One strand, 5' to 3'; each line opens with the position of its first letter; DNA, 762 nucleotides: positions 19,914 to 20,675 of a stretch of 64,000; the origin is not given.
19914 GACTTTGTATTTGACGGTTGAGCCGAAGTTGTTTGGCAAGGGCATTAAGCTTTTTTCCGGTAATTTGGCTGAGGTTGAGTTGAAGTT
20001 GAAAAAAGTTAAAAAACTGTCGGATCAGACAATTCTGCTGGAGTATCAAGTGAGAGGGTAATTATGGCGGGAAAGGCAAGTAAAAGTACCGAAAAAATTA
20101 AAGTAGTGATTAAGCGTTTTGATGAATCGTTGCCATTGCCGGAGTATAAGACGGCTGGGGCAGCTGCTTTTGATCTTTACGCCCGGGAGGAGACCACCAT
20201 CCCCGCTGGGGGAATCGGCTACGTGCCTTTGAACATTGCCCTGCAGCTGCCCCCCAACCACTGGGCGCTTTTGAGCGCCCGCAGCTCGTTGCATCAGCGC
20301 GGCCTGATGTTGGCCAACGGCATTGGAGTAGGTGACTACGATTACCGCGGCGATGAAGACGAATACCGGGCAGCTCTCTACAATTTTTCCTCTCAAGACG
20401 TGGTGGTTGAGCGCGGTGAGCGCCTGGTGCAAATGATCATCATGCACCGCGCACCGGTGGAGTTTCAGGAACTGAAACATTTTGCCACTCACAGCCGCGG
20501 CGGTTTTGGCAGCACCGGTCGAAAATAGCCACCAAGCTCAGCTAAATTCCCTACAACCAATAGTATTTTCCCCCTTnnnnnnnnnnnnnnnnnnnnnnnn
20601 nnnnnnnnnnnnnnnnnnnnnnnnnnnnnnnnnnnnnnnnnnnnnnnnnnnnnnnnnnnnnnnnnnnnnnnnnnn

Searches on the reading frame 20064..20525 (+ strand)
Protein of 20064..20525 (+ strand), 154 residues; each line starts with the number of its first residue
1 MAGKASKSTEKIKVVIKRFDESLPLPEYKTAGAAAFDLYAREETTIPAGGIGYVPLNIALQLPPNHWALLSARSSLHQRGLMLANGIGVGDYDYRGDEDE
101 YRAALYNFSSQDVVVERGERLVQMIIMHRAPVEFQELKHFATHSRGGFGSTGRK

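Call 3: search_protein_families(library=pfam, proteins=[window:20064-20525:+], max_evalue=1)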
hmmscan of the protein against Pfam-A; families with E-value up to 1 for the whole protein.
window:20064-20525:+ (154 aa): 2 families
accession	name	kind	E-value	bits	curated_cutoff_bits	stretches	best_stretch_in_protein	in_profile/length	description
PF00692.24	dUTPase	-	7.5e-21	74.7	22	1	23-152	3-129/129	dUTPase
PF22769.1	DCD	-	2.6e-06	28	27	1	59-126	86-150/153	dCTP deaminase-like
